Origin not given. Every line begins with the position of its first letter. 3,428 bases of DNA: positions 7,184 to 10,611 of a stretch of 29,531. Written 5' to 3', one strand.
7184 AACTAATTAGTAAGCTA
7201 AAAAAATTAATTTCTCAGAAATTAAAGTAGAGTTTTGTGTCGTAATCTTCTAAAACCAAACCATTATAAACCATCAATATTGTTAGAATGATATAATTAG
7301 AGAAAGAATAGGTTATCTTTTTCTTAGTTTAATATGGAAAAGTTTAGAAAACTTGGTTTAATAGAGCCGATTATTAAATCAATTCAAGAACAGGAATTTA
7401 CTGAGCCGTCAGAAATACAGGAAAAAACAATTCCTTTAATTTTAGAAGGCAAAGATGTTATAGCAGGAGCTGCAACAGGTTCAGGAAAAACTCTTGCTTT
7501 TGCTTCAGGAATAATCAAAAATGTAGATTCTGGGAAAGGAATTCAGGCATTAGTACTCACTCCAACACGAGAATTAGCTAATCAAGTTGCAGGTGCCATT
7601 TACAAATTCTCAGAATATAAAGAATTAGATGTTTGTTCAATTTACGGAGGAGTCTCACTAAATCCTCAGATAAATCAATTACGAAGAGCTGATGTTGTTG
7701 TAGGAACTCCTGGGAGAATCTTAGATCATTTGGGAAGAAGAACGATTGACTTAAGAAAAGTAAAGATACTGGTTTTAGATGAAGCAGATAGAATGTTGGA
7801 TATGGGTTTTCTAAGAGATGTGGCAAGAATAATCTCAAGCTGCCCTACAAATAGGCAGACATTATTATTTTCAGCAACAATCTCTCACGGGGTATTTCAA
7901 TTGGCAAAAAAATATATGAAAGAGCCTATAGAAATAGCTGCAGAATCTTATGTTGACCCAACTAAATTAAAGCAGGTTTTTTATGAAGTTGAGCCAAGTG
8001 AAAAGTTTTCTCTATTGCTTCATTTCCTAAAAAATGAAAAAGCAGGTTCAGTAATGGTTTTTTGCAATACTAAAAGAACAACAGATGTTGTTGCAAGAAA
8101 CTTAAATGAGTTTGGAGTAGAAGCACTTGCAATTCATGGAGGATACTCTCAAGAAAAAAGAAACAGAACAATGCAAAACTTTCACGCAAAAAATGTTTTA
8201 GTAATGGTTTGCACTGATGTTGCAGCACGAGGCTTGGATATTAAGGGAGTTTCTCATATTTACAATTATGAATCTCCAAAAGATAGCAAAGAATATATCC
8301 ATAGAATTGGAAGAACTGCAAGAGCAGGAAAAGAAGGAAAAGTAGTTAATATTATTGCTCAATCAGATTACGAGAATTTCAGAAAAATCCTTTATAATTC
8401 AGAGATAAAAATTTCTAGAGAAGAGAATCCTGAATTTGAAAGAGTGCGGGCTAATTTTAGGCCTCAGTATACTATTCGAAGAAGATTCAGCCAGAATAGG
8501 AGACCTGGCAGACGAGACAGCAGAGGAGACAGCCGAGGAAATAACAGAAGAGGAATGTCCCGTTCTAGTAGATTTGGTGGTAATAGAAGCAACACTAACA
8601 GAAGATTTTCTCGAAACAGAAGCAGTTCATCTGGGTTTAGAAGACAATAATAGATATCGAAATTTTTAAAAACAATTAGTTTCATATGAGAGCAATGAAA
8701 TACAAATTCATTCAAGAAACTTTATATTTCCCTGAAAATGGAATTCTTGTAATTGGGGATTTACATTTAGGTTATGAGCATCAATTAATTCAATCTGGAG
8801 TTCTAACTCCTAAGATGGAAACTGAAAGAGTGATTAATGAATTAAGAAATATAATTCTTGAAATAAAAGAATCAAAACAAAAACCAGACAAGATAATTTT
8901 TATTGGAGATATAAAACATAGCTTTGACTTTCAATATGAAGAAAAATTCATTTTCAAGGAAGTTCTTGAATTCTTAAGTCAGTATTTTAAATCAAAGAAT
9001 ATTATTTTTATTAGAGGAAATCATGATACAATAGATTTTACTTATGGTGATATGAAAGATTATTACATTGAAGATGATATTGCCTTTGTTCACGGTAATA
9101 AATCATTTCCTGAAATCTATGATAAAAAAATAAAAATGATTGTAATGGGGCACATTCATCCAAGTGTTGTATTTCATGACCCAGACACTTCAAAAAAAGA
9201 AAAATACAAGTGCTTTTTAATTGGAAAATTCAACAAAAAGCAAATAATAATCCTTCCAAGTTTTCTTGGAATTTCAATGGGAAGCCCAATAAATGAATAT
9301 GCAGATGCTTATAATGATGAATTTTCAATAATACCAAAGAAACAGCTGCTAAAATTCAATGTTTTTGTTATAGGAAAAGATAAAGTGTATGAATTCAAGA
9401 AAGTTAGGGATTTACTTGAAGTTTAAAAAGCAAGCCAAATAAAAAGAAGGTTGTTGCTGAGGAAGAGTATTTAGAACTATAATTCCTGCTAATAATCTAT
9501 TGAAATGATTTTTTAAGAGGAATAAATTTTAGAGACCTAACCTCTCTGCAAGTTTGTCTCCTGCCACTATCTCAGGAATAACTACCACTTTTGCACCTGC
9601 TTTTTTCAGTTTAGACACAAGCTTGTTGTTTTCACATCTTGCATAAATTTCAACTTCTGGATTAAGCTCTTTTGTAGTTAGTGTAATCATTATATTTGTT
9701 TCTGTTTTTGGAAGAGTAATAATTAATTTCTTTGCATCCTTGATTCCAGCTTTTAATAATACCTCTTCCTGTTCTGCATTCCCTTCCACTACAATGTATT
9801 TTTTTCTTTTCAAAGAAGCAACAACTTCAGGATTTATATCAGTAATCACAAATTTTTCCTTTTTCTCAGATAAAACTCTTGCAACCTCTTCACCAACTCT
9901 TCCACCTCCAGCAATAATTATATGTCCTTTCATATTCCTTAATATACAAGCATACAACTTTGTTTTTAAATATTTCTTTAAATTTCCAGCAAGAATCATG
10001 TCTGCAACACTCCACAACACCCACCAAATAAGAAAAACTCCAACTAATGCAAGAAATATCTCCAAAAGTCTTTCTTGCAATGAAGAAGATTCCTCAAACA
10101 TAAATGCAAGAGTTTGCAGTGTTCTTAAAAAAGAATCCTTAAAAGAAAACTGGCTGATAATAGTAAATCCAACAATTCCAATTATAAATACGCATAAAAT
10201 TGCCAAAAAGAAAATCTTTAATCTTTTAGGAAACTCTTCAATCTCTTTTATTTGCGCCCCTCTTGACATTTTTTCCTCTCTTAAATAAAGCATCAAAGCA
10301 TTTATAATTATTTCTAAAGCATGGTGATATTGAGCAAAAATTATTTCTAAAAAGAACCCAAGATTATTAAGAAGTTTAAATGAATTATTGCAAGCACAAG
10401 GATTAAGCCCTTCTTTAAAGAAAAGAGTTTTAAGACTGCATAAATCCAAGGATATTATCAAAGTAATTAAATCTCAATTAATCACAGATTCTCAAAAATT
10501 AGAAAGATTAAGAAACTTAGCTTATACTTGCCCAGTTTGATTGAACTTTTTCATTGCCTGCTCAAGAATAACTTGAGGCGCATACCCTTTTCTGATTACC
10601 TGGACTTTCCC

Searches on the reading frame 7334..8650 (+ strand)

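Call 28: search_protein_families(library=pfam, proteins=[window:7334-8650:+], max_evalue=0.01)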
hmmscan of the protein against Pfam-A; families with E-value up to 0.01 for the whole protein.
window:7334-8650:+ (438 aa): 6 families
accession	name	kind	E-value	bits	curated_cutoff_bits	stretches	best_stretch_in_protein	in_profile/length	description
PF00270.35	DEAD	-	2.6e-51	174.1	26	1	27-185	2-162/167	DEAD/DEAH box helicase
PF00271.37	Helicase_C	-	2.8e-32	111.7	23.5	1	223-332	1-110/110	Helicase conserved C-terminal domain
PF04851.21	ResIII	-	3e-10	40.7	22.5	1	38-184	22-163/164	Type III restriction enzyme, res subunit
PF24015.1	DUF7329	-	0.0023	17.8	27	1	180-283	119-220/242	Family of unknown function (DUF7329)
PF22590.2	Cas3-like_C_2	-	0.0036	18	27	1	238-331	3-104/106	CRISPR-associated nuclease/helicase Cas3, C-terminal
PF14617.12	CMS1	-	0.009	15.8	35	0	64-150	119-207/250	U3-containing 90S pre-ribosomal complex subunit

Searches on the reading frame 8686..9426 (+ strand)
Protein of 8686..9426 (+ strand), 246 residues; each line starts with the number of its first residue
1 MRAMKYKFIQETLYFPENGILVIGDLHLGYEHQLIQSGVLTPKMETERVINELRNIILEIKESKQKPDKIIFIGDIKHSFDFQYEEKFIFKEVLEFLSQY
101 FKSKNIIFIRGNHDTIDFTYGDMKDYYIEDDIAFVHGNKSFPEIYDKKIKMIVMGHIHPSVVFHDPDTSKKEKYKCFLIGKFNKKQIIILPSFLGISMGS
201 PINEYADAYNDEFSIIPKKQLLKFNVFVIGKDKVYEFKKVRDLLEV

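Call 28: search_protein_families(library=pfam, proteins=[window:8686-9426:+], max_evalue=0.01)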
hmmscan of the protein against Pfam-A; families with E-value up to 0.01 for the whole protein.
window:8686-9426:+ (246 aa): 3 families
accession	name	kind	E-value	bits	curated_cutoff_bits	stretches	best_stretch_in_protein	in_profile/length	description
PF00149.33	Metallophos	-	1.7e-11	45.4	21.5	1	20-128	3-81/191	Calcineurin-like phosphoesterase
PF12850.12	Metallophos_2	-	5.1e-05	23.8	27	1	20-165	3-124/154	Calcineurin-like phosphoesterase superfamily domain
PF01208.23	URO-D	-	0.0036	16.8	23.9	0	90-202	225-333/346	Uroporphyrinogen decarboxylase (URO-D)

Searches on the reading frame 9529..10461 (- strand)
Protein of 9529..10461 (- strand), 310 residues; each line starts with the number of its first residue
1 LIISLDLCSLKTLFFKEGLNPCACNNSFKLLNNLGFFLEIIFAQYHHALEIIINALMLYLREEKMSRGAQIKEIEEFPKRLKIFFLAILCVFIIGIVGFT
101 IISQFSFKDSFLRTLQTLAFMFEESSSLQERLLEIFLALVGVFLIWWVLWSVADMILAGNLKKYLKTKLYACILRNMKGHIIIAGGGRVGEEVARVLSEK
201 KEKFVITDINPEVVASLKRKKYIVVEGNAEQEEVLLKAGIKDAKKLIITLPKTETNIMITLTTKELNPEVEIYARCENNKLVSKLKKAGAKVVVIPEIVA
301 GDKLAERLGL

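Call 28: search_protein_families(library=pfam, proteins=[window:9529-10461:-], max_evalue=0.01)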
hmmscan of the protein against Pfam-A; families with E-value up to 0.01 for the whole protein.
window:9529-10461:- (310 aa): 6 families
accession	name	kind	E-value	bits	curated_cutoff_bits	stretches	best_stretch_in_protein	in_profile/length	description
PF02254.24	TrkA_N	-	2.7e-31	108.7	23.8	1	181-296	1-116/116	TrkA-N domain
PF23443.1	DUF7126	-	0.0013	19.4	28.7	1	225-308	25-102/102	Family of unknown function (DUF7126)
PF17930.7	LpxI_N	-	0.0037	17.7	25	0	182-224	4-46/129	LpxI N-terminal domain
PF03721.20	UDPG_MGDP_dh_N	-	0.0037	17.3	27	1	181-229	3-51/187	UDP-glucose/GDP-mannose dehydrogenase family, NAD binding domain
PF04893.22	Yip1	-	0.0041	17.4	28.6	1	71-160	11-90/173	Yip1 domain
PF22614.2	Slo-like_RCK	-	0.006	16.7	24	0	220-273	56-118/119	Calcium-activated potassium channel slowpoke-like RCK domain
